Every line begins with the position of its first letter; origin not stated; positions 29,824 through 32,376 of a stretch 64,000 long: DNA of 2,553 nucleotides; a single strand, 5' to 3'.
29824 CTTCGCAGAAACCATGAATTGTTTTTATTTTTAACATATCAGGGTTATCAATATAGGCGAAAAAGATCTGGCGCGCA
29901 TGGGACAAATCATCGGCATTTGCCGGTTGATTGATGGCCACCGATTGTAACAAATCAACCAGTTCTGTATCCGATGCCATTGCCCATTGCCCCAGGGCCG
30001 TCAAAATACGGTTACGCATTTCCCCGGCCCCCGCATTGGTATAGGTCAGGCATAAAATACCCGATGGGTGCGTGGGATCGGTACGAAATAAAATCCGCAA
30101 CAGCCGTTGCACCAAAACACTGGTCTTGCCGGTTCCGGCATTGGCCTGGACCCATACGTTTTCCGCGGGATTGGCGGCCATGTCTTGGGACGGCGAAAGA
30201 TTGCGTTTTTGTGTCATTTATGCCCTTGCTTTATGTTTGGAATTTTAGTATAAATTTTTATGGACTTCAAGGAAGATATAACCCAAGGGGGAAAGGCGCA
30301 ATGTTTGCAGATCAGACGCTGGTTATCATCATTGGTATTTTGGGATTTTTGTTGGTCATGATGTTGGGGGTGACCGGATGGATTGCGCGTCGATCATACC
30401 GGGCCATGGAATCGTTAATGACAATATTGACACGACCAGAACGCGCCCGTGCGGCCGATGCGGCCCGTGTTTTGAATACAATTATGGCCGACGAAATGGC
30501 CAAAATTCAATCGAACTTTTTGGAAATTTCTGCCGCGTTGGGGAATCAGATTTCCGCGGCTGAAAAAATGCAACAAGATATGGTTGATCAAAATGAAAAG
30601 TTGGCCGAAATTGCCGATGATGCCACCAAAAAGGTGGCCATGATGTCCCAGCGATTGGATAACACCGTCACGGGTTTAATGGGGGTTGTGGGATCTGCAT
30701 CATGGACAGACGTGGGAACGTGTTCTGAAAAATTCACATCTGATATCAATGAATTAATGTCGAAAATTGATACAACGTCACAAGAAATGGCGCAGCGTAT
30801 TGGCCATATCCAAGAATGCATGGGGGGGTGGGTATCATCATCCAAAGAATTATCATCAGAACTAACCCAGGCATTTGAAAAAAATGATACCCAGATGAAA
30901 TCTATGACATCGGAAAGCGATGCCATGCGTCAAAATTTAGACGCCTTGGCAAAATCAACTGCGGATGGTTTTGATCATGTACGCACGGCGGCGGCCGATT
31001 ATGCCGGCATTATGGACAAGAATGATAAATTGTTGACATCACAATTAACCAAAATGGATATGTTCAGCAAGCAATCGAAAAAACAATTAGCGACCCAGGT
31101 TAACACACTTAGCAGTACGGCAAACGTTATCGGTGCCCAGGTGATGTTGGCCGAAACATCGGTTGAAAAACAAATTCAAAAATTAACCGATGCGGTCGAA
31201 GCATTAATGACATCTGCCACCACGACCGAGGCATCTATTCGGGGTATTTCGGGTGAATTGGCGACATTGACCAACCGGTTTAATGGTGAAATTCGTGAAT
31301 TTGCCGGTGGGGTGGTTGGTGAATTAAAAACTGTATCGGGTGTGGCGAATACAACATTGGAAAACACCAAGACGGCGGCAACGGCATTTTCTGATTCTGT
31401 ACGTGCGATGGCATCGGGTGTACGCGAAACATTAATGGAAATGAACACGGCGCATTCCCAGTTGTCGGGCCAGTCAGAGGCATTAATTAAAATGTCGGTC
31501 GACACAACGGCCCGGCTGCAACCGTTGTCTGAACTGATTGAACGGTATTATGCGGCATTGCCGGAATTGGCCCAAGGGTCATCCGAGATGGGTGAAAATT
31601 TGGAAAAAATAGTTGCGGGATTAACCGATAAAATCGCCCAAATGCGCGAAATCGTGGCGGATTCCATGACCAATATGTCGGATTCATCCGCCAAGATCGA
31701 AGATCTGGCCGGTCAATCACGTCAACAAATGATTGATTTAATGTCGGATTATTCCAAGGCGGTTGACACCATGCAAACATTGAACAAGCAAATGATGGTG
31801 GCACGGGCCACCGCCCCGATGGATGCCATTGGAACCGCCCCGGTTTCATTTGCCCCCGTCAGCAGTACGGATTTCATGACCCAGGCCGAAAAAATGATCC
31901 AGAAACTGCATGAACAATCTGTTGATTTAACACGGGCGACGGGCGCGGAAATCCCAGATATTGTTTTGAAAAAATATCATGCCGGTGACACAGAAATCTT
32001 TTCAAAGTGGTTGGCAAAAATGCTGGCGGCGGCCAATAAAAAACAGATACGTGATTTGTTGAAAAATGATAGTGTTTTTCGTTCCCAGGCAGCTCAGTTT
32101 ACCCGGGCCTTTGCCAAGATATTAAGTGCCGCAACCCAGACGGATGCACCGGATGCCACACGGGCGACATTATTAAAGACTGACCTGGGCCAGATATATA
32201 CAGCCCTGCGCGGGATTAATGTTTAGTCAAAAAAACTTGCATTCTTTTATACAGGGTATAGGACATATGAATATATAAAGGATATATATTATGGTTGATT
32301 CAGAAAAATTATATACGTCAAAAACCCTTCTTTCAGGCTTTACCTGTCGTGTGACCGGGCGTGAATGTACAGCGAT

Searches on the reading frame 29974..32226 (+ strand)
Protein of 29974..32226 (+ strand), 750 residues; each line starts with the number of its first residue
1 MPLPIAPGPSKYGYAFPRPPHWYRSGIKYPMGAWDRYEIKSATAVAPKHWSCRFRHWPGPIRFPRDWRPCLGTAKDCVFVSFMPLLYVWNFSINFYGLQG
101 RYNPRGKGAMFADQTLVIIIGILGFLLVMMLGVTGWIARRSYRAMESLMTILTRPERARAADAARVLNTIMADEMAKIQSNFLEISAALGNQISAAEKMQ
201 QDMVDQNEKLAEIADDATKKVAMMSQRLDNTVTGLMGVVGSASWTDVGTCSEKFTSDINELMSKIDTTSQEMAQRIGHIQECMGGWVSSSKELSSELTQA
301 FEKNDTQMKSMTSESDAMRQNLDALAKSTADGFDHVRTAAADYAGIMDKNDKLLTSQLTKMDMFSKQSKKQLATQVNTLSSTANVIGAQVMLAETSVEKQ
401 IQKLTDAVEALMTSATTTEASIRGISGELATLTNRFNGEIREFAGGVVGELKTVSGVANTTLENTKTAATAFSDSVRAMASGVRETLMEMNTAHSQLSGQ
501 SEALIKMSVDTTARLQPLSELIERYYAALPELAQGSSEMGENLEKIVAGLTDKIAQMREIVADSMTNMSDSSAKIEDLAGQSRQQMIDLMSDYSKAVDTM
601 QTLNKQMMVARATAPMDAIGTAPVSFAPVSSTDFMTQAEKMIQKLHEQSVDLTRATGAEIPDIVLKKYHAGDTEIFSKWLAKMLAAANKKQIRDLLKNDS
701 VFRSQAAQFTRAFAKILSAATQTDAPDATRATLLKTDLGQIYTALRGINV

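Call 17: find_encoding_contigs(protein=window:29974-32226:+, flank=10000, max_places=1)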
Protein window:29974-32226:+ (750 aa): no gene with exactly this product is on record in the collection.
